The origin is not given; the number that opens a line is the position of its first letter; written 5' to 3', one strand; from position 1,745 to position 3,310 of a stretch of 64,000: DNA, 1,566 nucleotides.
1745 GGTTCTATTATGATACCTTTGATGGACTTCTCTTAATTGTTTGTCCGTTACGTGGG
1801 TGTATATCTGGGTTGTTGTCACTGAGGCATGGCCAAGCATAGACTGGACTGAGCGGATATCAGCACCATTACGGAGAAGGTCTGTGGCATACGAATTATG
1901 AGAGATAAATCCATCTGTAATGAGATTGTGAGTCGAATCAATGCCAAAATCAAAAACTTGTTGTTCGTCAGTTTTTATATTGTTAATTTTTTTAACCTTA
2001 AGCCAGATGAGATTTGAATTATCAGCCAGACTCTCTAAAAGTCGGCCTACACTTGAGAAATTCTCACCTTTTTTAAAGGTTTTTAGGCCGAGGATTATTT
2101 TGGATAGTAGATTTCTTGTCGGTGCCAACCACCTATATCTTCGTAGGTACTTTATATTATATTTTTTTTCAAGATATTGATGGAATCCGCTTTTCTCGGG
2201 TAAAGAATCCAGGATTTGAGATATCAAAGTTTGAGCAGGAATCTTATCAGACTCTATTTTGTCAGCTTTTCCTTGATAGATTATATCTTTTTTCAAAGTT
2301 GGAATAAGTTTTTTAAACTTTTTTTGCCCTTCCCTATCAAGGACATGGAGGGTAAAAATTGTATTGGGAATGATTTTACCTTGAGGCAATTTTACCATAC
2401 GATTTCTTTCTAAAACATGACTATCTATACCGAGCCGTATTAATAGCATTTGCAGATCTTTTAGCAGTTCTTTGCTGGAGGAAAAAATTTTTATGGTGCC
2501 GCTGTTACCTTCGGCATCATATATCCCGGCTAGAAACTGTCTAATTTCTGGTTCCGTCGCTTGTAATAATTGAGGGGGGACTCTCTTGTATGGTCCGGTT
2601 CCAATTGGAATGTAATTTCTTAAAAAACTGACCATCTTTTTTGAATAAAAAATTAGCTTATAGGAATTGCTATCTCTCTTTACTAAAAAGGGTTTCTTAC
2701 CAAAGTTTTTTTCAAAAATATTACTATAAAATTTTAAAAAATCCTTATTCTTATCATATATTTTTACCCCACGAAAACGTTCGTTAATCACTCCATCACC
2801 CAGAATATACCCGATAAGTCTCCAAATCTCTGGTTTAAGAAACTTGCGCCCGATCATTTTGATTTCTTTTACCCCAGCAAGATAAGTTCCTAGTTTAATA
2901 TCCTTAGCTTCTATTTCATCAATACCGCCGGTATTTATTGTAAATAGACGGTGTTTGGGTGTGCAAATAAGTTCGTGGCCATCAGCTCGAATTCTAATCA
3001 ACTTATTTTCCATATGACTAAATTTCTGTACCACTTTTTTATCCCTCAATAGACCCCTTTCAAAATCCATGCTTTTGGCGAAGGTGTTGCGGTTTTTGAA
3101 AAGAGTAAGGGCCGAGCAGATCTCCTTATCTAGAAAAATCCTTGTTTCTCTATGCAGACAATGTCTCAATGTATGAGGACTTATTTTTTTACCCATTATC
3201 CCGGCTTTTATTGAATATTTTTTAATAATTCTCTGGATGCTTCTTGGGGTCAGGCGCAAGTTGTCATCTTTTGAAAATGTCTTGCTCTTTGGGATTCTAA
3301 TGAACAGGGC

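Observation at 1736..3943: A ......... intein splits a XerC/D-type tyrosine recombinase at its catalytic HxLRH box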

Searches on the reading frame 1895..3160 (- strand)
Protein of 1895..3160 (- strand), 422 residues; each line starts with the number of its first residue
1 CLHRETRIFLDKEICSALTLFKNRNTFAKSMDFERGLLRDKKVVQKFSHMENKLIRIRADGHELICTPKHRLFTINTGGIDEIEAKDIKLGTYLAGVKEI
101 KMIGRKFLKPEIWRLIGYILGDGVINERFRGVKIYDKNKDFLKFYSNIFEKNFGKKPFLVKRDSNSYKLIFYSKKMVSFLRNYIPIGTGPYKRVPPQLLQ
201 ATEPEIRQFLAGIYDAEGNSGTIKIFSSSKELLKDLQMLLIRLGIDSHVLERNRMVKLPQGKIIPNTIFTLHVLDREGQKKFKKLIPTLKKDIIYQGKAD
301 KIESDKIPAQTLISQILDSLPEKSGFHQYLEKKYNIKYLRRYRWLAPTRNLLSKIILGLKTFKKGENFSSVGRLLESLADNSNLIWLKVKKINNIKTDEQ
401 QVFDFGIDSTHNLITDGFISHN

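Call 4: search_protein_families(library=pfam, proteins=[window:1895-3160:-], max_evalue=0.1)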
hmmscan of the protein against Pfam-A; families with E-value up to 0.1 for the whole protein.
seq(422 aa): 3 families
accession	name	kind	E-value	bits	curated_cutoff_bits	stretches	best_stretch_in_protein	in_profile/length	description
PF14890.11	Intein_splicing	-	8.9e-20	71.5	35.8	1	24-422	19-155/155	Intein splicing domain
PF14528.11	LAGLIDADG_3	-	3.3e-17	63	22.5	2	206-286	3-81/82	LAGLIDADG-like domain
PF07453.19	NUMOD1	-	0.0091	16.7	22.8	0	213-236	5-26/37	NUMOD1 domain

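Call 5: search_protein_families(library=ncbifam, proteins=[window:1895-3160:-], max_evalue=0.1)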
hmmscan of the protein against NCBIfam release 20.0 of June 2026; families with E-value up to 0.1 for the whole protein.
seq(422 aa): 10 families
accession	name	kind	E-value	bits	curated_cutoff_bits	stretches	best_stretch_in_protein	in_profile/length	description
NF011491.0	PRK14898.1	equivalog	3.3e-14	51.9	783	1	116-422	249-543/860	DNA-directed RNA polymerase subunit A''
NF006207.0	PRK08332.1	equivalog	2.2e-12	45.1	2400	1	52-253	946-1147/1684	vitamin B12-dependent ribonucleotide reductase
NF011418.0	PRK14845.1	equivalog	3.9e-11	41.4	756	1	44-285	84-296/1049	translation initiation factor IF-2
NF005852.0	PRK07773.1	equivalog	4e-10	38.6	780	1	1-422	398-826/886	replicative DNA helicase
NF038162.1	RtcB_rel_intein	exception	6e-09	34.4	1150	1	364-422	519-578/961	intein-containing RtcB family protein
NF011287.0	PRK14698.1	equivalog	2.7e-08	32.3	1238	1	55-251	313-535/1017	V-type ATP synthase subunit A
NF038098.1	GyrA_w_intein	exception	4.1e-07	28.3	1850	1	59-422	180-537/1232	intein-containing DNA gyrase subunit A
TIGR01445.1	intein_Nterm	domain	2.8e-06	28.2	24.5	1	1-74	1-83/83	intein N-terminal splicing region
NF011302.0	PRK14714.1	equivalog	7.9e-06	23.7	1791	1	23-99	978-1055/1350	DNA-directed DNA polymerase II large subunit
TIGR01443.1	intein_Cterm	domain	0.0052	17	15.6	1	402-422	2-23/24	intein C-terminal splicing region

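Call 27: search_solved_structures(query=window:1895-3160:-, max_evalue=0.01, show_alignments=2)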
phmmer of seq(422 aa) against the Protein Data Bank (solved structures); distinct sequences matched with E-value up to 0.01: 7.
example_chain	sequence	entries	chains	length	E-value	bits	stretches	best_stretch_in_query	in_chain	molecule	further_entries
1dq3_A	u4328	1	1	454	3.4e-11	46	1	53-254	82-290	ENDONUCLEASE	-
5o9i_A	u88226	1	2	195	8.8e-05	24.9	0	372-422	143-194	Transcription initiation factor IIB,Transcription initiation factor IIB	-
6rpq_A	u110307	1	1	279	0.0005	22.4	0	51-99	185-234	Ubiquitin-like protein SMT3,1108aa long hypothetical cell division control protein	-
4o1s_A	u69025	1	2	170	0.0018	20.5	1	50-99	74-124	V-type ATP synthase alpha chain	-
5o9j_A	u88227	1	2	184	0.0027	20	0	372-422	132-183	Transcription initiation factor IIB,Transcription initiation factor IIB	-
2lqm_A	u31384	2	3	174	0.0073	18.5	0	25-106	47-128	Pho radA intein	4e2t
2jmz_A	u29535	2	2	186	0.0083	18.4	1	22-99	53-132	Hypothetical protein MJ0781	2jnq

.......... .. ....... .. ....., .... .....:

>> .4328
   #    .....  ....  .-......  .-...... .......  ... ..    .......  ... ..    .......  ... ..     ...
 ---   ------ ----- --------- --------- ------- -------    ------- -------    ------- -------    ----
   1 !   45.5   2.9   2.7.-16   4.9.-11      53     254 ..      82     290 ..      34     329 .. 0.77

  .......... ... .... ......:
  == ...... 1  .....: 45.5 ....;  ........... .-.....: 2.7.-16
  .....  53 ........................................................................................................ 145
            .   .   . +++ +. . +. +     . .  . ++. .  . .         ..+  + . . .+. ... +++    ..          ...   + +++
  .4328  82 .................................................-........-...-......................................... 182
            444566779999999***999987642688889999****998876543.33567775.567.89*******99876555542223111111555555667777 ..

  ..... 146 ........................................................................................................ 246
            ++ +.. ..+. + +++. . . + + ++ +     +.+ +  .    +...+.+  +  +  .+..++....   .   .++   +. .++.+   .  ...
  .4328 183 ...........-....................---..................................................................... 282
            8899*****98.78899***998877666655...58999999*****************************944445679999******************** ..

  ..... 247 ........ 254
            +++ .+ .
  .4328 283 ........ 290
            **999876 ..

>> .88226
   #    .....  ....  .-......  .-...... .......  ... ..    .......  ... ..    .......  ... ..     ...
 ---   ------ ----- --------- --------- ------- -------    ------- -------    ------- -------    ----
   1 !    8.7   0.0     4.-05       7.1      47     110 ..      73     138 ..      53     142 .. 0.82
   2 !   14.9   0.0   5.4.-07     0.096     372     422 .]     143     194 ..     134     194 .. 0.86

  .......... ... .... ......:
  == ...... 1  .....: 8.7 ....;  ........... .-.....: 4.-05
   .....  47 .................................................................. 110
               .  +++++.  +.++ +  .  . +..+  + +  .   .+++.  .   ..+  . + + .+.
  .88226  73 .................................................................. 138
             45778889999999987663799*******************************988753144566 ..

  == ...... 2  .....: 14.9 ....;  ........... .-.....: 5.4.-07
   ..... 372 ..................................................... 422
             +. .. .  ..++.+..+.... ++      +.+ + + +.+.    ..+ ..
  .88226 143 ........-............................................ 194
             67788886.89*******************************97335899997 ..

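Call 43: search_protein_representatives(protein=window:1895-3160:-)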
Query: 422 residues. Proteins with E-value up to 0.001 (for the whole library): 2017; up to 1e-10: 308; up to 1e-30: 33. The best 150 are listed.
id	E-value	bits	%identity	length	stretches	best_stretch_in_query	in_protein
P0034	1.2e-145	502.0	57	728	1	1-422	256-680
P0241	1.4e-132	459.0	56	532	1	1-422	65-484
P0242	2.5e-101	356.1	47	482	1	1-422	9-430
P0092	4.3e-87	309.2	39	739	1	1-422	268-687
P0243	4.9e-86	305.7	44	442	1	31-422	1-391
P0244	3.8e-85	302.8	42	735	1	1-422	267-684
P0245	8.4e-85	301.6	40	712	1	1-422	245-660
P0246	4.7e-84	299.1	42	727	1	1-422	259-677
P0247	2.5e-83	296.8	45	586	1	1-336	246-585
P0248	3.7e-83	296.2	43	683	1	1-422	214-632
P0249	2.1e-80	287.2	38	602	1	1-422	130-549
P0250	4.8e-77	276.1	40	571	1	1-422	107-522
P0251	1.0e-75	271.7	38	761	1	1-422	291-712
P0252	3.6e-75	269.9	43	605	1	1-422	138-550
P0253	9.0e-75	268.6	41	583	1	1-422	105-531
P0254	3.7e-73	263.3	39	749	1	1-422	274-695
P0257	3.2e-57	210.8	37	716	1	1-422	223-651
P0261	7.5e-53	196.4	35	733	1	1-422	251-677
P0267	3.6e-35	138.1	25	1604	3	48-332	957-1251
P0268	8.2e-34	133.7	32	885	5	30-220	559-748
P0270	6.1e-32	127.5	30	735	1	50-422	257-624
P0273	3.9e-29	118.3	32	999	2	25-258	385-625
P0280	1.3e-22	96.8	29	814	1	31-422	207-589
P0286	2.0e-21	92.9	29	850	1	35-422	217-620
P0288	4.8e-20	88.4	32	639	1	48-422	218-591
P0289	1.6e-19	86.7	30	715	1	52-422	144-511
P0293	3.0e-19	85.7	28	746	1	1-254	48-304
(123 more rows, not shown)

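Call 44: search_protein_families(library=pfam, proteins=[P0267, P0268, P0270, P0273, P0280, P0286, P0288, P0289, P0293, P0257], max_evalue=0.00001)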
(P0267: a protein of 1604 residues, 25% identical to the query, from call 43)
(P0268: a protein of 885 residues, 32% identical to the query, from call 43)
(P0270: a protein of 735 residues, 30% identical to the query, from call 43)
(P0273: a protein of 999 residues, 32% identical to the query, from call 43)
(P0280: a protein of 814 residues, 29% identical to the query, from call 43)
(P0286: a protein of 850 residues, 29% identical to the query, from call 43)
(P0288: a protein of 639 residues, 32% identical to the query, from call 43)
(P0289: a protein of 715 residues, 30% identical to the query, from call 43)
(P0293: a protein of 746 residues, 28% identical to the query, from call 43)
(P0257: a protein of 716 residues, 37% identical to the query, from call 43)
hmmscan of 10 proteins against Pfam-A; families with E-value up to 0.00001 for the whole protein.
P0267 (1604 aa): 7 families
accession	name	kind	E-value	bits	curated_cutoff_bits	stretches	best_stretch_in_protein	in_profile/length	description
PF00493.29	MCM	-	6.7e-73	244.9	23.3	3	1394-1472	146-224/224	MCM P-loop domain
PF14528.11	LAGLIDADG_3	-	2e-49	166.2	22.5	3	581-664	3-82/82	LAGLIDADG-like domain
PF14890.11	Intein_splicing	-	1.1e-45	155.6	35.8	2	341-805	1-155/155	Intein splicing domain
PF17855.7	MCM_lid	-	1.3e-26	93.3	27.4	1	1499-1580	1-84/87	MCM AAA-lid domain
PF17207.9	MCM_OB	-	3.6e-26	91.8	24.8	1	102-225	3-125/126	MCM OB domain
PF01381.28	HTH_3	-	1.2e-09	38.5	23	1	697-743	1-51/55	Helix-turn-helix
PF14551.11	MCM_N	-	2.5e-08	34.7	24.9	1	12-74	2-71/95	MCM N-terminal domain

P0268 (885 aa): 3 families
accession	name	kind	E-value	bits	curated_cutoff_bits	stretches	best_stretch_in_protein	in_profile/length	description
PF14528.11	LAGLIDADG_3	-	5.5e-43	145.6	22.5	2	734-828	3-80/82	LAGLIDADG-like domain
PF08423.17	Rad51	-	1.8e-35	122.8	22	2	436-532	34-130/244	Rad51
PF14890.11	Intein_splicing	-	2.5e-31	109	35.8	2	79-438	40-155/155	Intein splicing domain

P0270 (735 aa): 5 families
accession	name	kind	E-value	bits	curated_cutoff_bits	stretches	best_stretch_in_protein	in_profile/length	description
PF08423.17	Rad51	-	7.1e-88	294.4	22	2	78-214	1-137/244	Rad51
PF14528.11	LAGLIDADG_3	-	9.5e-28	96.7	22.5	2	408-489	1-82/82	LAGLIDADG-like domain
PF14890.11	Intein_splicing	-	3.5e-22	79.3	35.8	1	259-624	48-155/155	Intein splicing domain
PF14520.12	HHH_5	-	1.3e-13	51.7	27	1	9-62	4-57/57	Helix-hairpin-helix domain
PF00154.27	RecA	-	2.2e-10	40.9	27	1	79-211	27-143/262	recA bacterial DNA recombination protein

P0273 (999 aa): 4 families
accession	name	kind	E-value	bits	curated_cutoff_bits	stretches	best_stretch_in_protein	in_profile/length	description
PF14890.11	Intein_splicing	-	2.1e-24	86.5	35.8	1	388-796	23-155/155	Intein splicing domain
PF02310.24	B12-binding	-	1.1e-14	54.7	32.1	1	13-126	10-120/121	B12 binding domain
PF14528.11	LAGLIDADG_3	-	1.3e-14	54.7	22.5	1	571-650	6-82/82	LAGLIDADG-like domain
PF04055.27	Radical_SAM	-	3.2e-12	47.4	29.5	1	243-369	3-116/166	Radical SAM superfamily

P0280 (814 aa): 7 families
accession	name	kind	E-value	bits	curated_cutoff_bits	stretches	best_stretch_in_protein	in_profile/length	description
PF03464.20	eRF1_2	-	1e-32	113.7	27.1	2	589-678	41-132/133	eRF1 domain 2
PF03465.20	eRF1_3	-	2e-25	89.8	25.8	1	682-812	1-105/106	eRF1 domain 3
PF14890.11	Intein_splicing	-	3.1e-23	82.7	35.8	1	193-589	10-155/155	Intein splicing domain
PF14528.11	LAGLIDADG_3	-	1.3e-19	70.7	22.5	1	385-454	4-78/82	LAGLIDADG-like domain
PF03463.20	eRF1_1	-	4.7e-19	69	23.8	1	10-131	1-122/123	eRF1 domain 1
PF01079.26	Hint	-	2.1e-08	34.4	29.7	1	173-277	8-119/213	Hint module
PF18854.6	baeRF_family10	-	3.6e-08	34.2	27.1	0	126-177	4-55/143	Bacterial archaeo-eukaryotic release factor family 10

P0286 (850 aa): 5 families
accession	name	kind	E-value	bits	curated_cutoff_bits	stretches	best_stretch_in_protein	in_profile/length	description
PF03464.20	eRF1_2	-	4e-30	105.3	27.1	1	620-710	41-132/133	eRF1 domain 2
PF03465.20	eRF1_3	-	9.7e-21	74.7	25.8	1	715-850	2-105/106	eRF1 domain 3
PF14890.11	Intein_splicing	-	1.1e-19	71.1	35.8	1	195-620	3-155/155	Intein splicing domain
PF14528.11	LAGLIDADG_3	-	6.6e-16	58.8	22.5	1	395-476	3-82/82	LAGLIDADG-like domain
PF03463.20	eRF1_1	-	2.1e-14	54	23.8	1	18-140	2-123/123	eRF1 domain 1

P0288 (639 aa): 3 families
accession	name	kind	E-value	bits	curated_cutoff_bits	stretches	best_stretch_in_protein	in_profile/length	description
PF14528.11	LAGLIDADG_3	-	4.2e-12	46.6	22.5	1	390-433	4-55/82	LAGLIDADG-like domain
PF14890.11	Intein_splicing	-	9.3e-09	35.7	35.8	1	210-591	35-155/155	Intein splicing domain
PF00589.27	Phage_integrase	-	1.7e-08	34.9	27.1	0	594-627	137-170/172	Phage integrase family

P0289 (715 aa): 2 families
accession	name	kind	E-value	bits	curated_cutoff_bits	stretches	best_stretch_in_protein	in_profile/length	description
PF14890.11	Intein_splicing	-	2.6e-21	76.5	35.8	1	116-509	20-153/155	Intein splicing domain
PF14528.11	LAGLIDADG_3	-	3.5e-18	66.1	22.5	1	300-375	2-79/82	LAGLIDADG-like domain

P0293 (746 aa): 6 families
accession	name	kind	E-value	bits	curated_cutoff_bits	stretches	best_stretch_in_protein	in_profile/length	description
PF03464.20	eRF1_2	-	3.1e-35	121.9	27.1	2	522-611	41-132/133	eRF1 domain 2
PF03465.20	eRF1_3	-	3.9e-24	85.6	25.8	1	615-745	1-106/106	eRF1 domain 3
PF14890.11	Intein_splicing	-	3.9e-17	62.9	35.8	1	56-522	2-155/155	Intein splicing domain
PF14528.11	LAGLIDADG_3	-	3.9e-16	59.5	22.5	1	255-326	4-82/82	LAGLIDADG-like domain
PF01381.28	HTH_3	-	2.2e-06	28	23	0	413-449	1-36/55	Helix-turn-helix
PF01079.26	Hint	-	2.2e-06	27.9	29.7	0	40-126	5-92/213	Hint module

P0257 (716 aa): 3 families
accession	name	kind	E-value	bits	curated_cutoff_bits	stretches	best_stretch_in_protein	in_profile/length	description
PF14528.11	LAGLIDADG_3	-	1.9e-20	73.3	22.5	1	424-512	1-81/82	LAGLIDADG-like domain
PF00589.27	Phage_integrase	-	2.5e-10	40.9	27.1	0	103-222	2-134/172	Phage integrase family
PF14890.11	Intein_splicing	-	3.5e-10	40.3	35.8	1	252-651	26-155/155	Intein splicing domain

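Call 51: list_cluster_members(proteins=[P0257, P0261, P0288, P0244, P0251, P0254, P0245, P0246, P0092, P0034])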
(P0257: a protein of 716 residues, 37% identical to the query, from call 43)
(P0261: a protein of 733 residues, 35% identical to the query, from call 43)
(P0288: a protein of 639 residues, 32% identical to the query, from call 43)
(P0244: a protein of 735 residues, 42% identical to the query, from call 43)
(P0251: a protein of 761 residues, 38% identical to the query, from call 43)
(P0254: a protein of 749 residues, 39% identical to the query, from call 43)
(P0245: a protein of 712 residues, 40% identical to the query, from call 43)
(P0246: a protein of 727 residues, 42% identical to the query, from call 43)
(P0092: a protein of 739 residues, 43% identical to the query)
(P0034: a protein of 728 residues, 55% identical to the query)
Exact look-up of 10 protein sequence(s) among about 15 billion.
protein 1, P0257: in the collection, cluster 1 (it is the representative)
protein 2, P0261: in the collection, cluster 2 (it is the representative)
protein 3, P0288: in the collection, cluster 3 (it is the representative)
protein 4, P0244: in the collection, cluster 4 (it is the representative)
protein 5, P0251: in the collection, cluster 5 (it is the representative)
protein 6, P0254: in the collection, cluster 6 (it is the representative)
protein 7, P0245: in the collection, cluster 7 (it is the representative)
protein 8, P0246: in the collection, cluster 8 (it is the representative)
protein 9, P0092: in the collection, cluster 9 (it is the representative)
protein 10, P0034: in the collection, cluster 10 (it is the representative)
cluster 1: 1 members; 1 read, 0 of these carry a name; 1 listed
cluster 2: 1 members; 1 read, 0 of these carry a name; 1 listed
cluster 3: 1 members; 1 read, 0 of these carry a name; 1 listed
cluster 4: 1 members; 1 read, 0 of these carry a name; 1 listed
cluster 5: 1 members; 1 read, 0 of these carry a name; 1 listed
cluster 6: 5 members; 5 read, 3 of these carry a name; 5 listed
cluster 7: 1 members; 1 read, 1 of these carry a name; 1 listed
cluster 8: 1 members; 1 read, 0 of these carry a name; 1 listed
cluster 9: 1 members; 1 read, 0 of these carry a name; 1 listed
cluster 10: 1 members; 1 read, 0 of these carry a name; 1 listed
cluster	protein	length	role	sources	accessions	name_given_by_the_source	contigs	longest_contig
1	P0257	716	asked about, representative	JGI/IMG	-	-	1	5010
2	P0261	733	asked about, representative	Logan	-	-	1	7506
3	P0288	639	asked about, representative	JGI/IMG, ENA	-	-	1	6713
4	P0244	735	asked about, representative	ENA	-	-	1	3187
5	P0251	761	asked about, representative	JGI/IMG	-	-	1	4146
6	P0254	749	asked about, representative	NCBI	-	-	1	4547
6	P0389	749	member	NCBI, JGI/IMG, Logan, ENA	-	site-specific recombinase XerD/intein/homing endonuclease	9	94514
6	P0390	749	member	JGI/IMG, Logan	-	site-specific recombinase XerD/intein/homing endonuclease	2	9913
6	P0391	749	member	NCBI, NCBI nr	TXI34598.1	MAG: hypothetical protein E6Q53_01180 [Candidatus Moraniibacteriota bacterium] | MAG: hypothetical protein E6Q53_01180 [Candidatus Moranbacteria bacterium]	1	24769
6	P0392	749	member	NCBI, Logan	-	-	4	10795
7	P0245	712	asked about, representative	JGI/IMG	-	site-specific recombinase XerD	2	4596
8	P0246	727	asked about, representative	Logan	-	-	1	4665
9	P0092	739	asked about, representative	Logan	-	-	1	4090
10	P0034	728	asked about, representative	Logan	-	-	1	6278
